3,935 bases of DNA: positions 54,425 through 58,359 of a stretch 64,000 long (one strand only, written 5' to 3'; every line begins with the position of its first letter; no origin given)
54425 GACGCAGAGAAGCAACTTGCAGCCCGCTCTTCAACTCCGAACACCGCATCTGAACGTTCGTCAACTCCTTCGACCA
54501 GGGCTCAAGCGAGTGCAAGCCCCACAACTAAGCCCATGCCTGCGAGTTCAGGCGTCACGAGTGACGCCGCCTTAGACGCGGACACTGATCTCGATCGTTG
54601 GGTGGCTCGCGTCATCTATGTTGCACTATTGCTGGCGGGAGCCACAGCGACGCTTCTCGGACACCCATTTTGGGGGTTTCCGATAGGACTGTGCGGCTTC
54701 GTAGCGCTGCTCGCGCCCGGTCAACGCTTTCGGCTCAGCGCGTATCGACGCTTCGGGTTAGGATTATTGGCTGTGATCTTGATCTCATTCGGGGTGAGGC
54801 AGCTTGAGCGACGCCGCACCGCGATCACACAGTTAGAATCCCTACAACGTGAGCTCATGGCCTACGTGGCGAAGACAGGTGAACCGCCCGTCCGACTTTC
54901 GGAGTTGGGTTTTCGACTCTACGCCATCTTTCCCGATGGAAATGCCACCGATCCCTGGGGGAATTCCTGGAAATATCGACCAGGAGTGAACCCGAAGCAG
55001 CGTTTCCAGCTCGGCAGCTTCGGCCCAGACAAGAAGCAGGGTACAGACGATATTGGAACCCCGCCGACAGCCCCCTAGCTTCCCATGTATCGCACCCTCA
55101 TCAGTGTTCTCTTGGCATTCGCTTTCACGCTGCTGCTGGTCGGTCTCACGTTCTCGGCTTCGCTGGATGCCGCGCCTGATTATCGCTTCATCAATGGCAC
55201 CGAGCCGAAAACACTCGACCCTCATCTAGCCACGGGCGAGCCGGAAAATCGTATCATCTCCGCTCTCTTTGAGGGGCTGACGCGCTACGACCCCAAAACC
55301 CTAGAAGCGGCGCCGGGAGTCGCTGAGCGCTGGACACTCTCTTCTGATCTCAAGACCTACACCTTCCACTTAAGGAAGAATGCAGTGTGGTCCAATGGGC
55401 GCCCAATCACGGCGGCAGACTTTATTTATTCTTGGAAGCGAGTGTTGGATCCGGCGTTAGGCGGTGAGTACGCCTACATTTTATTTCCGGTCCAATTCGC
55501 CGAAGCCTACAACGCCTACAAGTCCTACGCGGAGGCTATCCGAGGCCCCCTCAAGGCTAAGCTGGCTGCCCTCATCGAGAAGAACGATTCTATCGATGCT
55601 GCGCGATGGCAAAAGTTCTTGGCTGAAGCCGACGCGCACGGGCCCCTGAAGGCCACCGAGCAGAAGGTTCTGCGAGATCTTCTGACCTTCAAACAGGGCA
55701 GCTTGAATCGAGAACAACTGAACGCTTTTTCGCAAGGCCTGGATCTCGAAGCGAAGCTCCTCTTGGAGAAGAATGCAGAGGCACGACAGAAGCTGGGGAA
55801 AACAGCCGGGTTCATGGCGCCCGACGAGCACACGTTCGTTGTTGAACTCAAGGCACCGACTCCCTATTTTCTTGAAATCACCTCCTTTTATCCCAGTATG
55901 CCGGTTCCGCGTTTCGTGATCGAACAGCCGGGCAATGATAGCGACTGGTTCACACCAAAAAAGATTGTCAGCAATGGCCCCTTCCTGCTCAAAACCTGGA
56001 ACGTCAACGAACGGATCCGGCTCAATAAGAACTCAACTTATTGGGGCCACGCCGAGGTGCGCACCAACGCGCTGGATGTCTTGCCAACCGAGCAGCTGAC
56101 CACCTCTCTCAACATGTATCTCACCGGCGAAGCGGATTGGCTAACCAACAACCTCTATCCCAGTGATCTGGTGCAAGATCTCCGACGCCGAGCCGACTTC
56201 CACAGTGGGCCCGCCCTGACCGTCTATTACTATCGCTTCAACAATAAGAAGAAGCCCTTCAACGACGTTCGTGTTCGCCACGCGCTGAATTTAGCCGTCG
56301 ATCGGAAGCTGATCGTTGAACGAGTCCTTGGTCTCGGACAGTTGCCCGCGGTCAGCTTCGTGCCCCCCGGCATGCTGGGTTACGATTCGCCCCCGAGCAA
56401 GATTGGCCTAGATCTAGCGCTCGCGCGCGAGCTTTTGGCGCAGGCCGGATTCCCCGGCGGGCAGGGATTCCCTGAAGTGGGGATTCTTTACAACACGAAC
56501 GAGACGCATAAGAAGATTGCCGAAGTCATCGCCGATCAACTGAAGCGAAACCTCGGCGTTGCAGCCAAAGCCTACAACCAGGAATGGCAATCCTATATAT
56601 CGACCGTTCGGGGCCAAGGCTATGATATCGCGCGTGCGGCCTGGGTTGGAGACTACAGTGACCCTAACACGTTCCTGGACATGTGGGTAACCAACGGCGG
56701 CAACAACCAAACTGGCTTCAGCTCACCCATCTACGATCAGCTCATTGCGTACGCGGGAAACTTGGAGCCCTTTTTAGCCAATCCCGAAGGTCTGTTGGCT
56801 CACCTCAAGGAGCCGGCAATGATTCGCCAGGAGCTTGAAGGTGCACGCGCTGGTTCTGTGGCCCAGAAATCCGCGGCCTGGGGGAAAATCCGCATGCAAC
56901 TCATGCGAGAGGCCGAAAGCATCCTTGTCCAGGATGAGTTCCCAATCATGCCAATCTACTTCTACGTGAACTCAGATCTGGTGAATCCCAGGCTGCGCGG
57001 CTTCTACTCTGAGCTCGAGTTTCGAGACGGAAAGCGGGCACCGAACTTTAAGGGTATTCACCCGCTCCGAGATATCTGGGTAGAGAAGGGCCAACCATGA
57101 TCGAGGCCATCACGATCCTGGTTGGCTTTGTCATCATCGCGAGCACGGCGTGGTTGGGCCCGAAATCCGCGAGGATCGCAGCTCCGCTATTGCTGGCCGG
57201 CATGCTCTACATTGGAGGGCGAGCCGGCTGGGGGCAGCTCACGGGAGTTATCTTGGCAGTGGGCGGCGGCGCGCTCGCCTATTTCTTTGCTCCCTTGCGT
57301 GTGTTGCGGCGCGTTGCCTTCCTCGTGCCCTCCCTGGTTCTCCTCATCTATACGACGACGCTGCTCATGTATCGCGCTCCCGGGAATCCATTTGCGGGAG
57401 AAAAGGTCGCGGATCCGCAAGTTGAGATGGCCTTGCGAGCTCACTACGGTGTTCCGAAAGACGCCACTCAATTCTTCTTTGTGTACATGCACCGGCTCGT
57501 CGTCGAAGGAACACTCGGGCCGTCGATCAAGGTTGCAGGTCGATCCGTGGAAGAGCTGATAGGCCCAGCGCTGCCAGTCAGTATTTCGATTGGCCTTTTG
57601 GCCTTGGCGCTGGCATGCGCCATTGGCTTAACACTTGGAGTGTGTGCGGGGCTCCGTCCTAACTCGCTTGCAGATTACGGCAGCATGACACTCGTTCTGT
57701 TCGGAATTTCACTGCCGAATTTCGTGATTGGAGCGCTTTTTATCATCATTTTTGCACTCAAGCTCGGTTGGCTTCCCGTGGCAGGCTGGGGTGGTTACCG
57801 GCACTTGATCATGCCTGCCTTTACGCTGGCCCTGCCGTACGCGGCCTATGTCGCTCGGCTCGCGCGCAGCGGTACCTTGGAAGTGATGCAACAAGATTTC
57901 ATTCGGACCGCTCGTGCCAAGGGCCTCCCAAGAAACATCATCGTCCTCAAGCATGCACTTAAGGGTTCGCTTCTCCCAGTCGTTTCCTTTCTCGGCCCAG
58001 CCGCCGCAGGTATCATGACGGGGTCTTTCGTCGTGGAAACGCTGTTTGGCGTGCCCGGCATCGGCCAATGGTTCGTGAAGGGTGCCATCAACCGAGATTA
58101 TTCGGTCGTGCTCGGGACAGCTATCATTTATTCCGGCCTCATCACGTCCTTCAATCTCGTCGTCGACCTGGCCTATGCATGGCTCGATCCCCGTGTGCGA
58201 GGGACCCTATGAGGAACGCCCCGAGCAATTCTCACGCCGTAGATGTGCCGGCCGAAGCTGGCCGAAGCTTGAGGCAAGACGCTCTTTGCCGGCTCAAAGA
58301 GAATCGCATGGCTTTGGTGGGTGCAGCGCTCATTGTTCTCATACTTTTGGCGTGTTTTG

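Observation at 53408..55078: OppF-type ABC ATPase fused to three TM helices and a GspG-like pseudopilin domain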

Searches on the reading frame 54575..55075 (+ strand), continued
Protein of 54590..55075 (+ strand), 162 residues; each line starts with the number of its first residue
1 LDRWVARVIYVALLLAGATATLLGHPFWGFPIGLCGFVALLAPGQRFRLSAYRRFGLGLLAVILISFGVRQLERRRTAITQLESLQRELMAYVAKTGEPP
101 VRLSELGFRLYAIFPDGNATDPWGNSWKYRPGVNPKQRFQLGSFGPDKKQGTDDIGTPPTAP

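Call 37: fold_search(model_id=the predicted structure, library=pdb)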
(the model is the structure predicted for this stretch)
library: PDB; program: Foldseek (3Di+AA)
matches with E <= 10: 46; with E <= 0.001: 0
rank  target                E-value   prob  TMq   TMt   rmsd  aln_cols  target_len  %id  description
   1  4lw9_B                1.5e-02  1.00  0.37  0.50   6.2       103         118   23  Crystal structure of Vibrio cholera major pseudopilin EpsG (released 2014-07-16)
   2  4lw9_A                1.5e-02  1.00  0.38  0.52   6.1       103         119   21  Crystal structure of Vibrio cholera major pseudopilin EpsG (released 2014-07-16)
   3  4lw9_F                1.6e-02  1.00  0.36  0.52   6.2       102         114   24  Crystal structure of Vibrio cholera major pseudopilin EpsG (released 2014-07-16)
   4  4lw9_I                2.5e-02  1.00  0.38  0.53   5.9       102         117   20  Crystal structure of Vibrio cholera major pseudopilin EpsG (released 2014-07-16)
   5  3gn9_A                6.8e-02  1.00  0.39  0.56   4.1       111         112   21  Crystal structure of the major pseudopilin from the type 2 secretion system of Vibrio vulnificus (released 2009-07-28)
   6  8uhf_D                6.5e-01  0.54  0.37  0.33   5.3       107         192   17  Cryo-EM of Vibrio cholerae toxin co-regulated pilus - asymmetric reconstruction (released 2023-12-06)
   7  3s0t_A                2.1e+00  0.38  0.33  0.31   3.9        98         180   10  Crystal structure of the CofA Type IV pilin subunit from enterotoxigenic E. coli (released 2012-04-11)
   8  6t8s_BBB              2.3e+00  0.33  0.31  0.37   4.5        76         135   14  Structure of the major Type IV pilin PilA1 from Clostridium difficile (released 2020-03-25)
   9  9jro_A                2.4e+00  0.06  0.23  0.13  10.9       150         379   15  Structural Insights into Selective Antagonism of PF04418948 and EP2 Prostaglandin Receptor (released 2025-10-22)
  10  6t8s_CCC              2.7e+00  0.30  0.31  0.38   4.7        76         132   14  Structure of the major Type IV pilin PilA1 from Clostridium difficile (released 2020-03-25)
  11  7jwe                  3.7e+00  0.08  0.27  0.08  18.4       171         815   14  Gedatolisib bound to the PI3Kg catalytic subunit p110 gamma (released 2021-03-17)
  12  6t8s_AAA              4.1e+00  0.21  0.31  0.38   4.6        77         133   14  Structure of the major Type IV pilin PilA1 from Clostridium difficile (released 2020-03-25)
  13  5n6n_B                4.1e+00  0.06  0.19  0.15  12.4       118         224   12  CRYSTAL STRUCTURE OF THE 14-3-3:NEUTRAL TREHALASE NTH1 COMPLEX (released 2017-11-01)
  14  5gup_i                4.1e+00  0.06  0.19  0.11  15.9       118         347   14  Cryo-EM structure of mammalian respiratory supercomplex I1III2IV1 (released 2017-03-29)
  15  7pxc_A                4.6e+00  0.10  0.17  0.07   8.0        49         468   20  Substrate-engaged mycobacterial Proteasome-associated ATPase in complex with open-gate 20S CP - composite map (state A (released 2022-01-19)
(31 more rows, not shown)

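Call 38: search_solved_structures(query=A1, max_evalue=0.1, show_alignments=2)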
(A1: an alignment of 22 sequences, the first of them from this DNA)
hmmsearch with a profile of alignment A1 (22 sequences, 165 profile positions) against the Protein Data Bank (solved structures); distinct sequences matched with E-value up to 0.1: 10.
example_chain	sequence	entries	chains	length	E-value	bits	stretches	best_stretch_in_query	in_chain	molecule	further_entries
5wda_A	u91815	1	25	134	3.9e-10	42.9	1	123-161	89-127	General secretion pathway protein G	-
29jd_A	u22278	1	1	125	8e-09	38.6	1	123-161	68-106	Type II secretion system core protein G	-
1t92_A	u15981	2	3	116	1e-08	38.2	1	123-161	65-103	General secretion pathway protein G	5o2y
2kep_A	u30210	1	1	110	2.1e-08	37.2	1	123-158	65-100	General secretion pathway protein G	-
3g20_A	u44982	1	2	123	9.1e-08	35.2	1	123-161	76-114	Type II secretion protein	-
3gn9_A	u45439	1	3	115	3.2e-06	30.1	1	123-157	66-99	Type II secretory pathway, pseudopilin EpsG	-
3fu1_A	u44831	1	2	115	1.6e-05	27.9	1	123-157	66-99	General secretion pathway protein G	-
4lw9_A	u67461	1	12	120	2.3e-05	27.3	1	123-157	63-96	Type II secretion system protein G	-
9fqr_K2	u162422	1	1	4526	0.041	16.8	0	81-117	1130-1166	Dynein axonemal heavy chain 10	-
9fqr_Hl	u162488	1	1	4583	0.042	16.8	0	81-117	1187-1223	Radial spoke head protein 9 homolog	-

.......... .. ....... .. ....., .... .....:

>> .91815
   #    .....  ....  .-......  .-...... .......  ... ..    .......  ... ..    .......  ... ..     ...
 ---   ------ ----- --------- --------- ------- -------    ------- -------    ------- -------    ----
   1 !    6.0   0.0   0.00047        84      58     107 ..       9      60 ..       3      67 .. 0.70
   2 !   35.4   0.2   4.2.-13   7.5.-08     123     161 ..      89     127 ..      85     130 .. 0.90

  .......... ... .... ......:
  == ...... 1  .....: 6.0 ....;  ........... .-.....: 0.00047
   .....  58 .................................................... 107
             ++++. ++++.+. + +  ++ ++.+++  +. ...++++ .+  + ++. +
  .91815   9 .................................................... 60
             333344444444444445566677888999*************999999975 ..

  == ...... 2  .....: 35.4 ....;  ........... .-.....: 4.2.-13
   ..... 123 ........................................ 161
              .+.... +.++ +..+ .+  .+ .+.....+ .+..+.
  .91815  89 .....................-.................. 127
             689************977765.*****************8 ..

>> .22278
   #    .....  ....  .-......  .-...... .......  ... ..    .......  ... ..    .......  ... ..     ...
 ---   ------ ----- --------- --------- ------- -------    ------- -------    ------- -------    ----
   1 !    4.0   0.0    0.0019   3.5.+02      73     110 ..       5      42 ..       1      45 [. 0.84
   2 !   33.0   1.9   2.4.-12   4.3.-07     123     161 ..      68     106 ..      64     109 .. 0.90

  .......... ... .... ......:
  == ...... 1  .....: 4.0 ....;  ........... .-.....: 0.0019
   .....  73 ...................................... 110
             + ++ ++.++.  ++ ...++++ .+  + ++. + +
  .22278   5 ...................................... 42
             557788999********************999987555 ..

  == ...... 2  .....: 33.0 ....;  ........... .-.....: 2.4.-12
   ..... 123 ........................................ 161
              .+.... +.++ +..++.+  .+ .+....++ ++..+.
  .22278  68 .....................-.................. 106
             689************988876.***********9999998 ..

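Call 57: search_protein_families(library=pfam, proteins=[P0040, P0026, P0038, P0067, P0052, P0056, P0055, P0057, P0064, P0066], max_evalue=0.01)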
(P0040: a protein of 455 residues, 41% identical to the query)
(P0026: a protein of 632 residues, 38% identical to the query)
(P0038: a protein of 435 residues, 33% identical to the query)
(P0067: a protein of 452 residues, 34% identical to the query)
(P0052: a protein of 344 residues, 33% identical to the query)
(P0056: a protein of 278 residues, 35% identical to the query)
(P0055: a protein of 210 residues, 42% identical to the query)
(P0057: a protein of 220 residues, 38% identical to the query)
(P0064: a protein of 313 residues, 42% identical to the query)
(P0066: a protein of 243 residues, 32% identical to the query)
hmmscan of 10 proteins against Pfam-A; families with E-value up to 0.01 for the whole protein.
P0040 (455 aa): 3 families
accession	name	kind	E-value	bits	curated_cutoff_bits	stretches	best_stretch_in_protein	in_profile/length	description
PF13387.12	Lnb_N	-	3.9e-51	173.5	22.2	1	114-281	2-172/175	Lnb N-terminal periplasmic domain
PF25225.1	DUF7843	-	6.8e-19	68.6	25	1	20-96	2-77/79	Domain of unknown function (DUF7843)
PF08334.16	T2SSG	-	3e-10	40.6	21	1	352-431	7-96/108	Type II secretion system (T2SS), protein G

P0026 (632 aa): 2 families
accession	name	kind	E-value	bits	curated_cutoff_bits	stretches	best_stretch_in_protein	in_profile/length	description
PF08334.16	T2SSG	-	1.8e-28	99.1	21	3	447-527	11-100/108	Type II secretion system (T2SS), protein G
PF01963.22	TraB_PrgY_gumN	-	0.00013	22.3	26.8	0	4-68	7-67/263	TraB/PrgY/gumN family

P0038 (435 aa): 1 family
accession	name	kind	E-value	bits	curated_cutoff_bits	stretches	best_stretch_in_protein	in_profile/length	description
PF08334.16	T2SSG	-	2.2e-19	69.9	21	2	28-105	13-100/108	Type II secretion system (T2SS), protein G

P0067 (452 aa): 1 family
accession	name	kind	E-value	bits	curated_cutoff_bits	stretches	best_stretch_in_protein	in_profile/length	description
PF08334.16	T2SSG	-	4e-37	127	21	4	28-114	4-106/108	Type II secretion system (T2SS), protein G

P0052 (344 aa): 1 family
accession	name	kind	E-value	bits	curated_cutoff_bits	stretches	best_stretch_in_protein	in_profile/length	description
PF08334.16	T2SSG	-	1.6e-23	83.3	21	3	133-211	12-100/108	Type II secretion system (T2SS), protein G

P0056 (278 aa): 2 families
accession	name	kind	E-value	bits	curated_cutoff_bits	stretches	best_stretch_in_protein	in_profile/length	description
PF08334.16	T2SSG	-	2.8e-25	88.9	21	3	190-271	11-104/108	Type II secretion system (T2SS), protein G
PF16732.10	ComP_DUS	-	0.001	20.3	27.3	0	107-143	12-49/87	Type IV minor pilin ComP, DNA uptake sequence receptor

P0055 (210 aa): 2 families
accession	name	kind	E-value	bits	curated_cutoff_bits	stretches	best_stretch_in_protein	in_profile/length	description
PF08334.16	T2SSG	-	1e-08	35.6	21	1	107-185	13-101/108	Type II secretion system (T2SS), protein G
PF13828.11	DUF4190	-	4.9e-05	23.4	35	1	23-75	1-59/62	Domain of unknown function (DUF4190)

P0057 (220 aa): 2 families
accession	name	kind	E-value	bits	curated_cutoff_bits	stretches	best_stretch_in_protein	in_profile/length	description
PF08334.16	T2SSG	-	4.2e-12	46.5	21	1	122-216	5-108/108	Type II secretion system (T2SS), protein G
PF13828.11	DUF4190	-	2.9e-08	33.8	35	1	47-111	4-61/62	Domain of unknown function (DUF4190)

P0064 (313 aa): 1 family
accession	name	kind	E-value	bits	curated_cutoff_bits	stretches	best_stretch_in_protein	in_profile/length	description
PF08352.17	oligo_HPY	-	5.6e-20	71.9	27.1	1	42-106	2-65/65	Oligopeptide/dipeptide transporter, C-terminal region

P0066 (243 aa): 1 family
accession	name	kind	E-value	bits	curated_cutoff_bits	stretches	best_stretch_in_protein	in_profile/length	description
PF08334.16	T2SSG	-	9.7e-06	26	21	1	153-232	11-100/108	Type II secretion system (T2SS), protein G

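Call 58: find_encoding_contigs(protein=P0004, flank=8000, max_places=3)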
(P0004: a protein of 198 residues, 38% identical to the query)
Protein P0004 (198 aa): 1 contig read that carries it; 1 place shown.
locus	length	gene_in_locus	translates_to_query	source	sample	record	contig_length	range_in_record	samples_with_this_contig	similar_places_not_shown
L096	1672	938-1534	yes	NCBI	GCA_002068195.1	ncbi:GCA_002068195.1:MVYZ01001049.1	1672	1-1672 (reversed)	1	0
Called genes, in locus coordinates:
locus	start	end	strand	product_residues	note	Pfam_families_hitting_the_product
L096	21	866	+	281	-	PF00005:ABC_tran, PF08352:oligo_HPY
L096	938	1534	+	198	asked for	PF08334:T2SSG (weak)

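Call 59: find_encoding_contigs(protein=P0022, flank=8000, max_places=3)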
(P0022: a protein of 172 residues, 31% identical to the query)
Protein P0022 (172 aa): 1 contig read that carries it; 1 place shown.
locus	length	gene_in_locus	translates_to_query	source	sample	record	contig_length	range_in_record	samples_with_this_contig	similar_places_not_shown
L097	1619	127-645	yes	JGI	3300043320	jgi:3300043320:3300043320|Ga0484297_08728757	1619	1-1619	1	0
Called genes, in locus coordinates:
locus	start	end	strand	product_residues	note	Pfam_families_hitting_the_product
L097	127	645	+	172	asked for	PF08334:T2SSG (faint)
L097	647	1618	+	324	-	?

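Call 60: find_encoding_contigs(protein=P0015, flank=8000, max_places=3)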
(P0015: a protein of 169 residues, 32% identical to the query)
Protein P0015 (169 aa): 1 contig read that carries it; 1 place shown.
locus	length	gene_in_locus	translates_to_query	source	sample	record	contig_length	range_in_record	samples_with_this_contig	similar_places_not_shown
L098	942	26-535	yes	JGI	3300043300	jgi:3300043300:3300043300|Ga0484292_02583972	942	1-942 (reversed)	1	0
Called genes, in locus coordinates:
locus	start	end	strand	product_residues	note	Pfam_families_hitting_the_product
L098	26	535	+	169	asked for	PF08334:T2SSG (faint)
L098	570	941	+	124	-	?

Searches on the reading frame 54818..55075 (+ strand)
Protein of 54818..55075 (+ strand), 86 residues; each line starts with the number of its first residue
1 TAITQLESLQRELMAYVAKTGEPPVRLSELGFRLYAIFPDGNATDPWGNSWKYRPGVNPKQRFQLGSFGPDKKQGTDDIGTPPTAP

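Call 47: find_related_loci(query=A2, collection=metagenome_contigs, flank=8000)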
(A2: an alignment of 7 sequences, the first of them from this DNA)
Query A2 (86 aa) in metagenome_contigs; peptide patterns used: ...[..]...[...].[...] (x = any residue, [..] = any of these).
92 stretches matched a pattern; 9 encode a relative of the query (tblastn E <= 1e-3); 9 distinct loci.
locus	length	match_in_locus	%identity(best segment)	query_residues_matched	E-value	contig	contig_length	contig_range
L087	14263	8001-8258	97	1-86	4e-55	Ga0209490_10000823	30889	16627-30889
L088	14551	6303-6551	43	2-83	2e-17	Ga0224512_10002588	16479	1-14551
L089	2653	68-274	49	18-85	3e-15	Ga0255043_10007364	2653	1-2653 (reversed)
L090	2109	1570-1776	49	18-85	1e-14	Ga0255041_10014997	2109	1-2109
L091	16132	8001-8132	50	43-79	2e-7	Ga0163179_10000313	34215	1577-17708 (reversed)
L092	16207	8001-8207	28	2-75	3e-5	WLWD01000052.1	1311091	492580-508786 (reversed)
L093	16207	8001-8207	28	2-75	3e-5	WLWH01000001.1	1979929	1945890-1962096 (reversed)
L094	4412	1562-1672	41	45-81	3e-5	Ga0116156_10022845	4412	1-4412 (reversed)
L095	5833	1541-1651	41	45-81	3e-5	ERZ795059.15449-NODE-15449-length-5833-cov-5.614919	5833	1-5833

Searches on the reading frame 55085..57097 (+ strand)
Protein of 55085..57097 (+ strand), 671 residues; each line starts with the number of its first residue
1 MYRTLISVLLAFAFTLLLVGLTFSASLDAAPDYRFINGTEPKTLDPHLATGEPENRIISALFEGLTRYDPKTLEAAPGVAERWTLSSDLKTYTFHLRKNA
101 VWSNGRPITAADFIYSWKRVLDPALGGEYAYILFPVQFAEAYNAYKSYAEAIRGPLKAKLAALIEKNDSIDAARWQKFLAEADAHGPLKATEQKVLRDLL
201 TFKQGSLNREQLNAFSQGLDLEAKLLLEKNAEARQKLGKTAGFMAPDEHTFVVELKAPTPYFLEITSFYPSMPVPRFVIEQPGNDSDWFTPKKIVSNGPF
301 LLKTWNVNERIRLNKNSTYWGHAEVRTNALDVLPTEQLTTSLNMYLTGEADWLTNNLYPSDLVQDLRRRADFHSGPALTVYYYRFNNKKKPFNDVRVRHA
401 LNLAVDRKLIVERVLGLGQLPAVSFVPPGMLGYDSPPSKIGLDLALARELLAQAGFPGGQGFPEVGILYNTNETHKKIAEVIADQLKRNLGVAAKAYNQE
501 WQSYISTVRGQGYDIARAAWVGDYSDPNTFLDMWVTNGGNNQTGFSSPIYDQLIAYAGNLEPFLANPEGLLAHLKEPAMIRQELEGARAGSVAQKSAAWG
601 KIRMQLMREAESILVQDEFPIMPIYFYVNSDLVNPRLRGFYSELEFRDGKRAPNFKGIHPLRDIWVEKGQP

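Call 5: search_protein_families(library=pfam, proteins=[window:55085-57097:+], max_evalue=0.001)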
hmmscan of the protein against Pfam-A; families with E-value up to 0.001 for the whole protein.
window:55085-57097:+ (671 aa): 1 family
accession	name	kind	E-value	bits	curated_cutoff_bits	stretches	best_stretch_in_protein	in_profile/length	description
PF00496.27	SBP_bac_5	-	2.7e-89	300.3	32.4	1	76-541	3-367/368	Bacterial extracellular solute-binding proteins, family 5 Middle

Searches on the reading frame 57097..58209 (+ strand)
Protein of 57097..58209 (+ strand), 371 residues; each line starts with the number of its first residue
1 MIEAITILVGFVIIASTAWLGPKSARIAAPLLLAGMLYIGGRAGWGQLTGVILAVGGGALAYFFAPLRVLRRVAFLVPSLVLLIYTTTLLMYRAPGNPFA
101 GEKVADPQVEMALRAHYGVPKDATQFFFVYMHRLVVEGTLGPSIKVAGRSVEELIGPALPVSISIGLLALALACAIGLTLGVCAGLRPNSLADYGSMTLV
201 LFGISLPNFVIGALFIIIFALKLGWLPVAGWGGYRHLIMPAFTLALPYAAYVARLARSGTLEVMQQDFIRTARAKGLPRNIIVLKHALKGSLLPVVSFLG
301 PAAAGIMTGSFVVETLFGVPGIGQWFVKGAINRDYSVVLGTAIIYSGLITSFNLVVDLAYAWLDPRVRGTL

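Call 5: search_protein_families(library=pfam, proteins=[window:57097-58209:+], max_evalue=0.001)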
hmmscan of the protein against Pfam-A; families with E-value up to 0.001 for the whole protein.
window:57097-58209:+ (371 aa): 1 family
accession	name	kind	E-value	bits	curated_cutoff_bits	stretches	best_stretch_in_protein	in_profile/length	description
PF00528.27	BPD_transp_1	-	7.7e-36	124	26.4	1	177-368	1-183/184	Binding-protein-dependent transport system inner membrane component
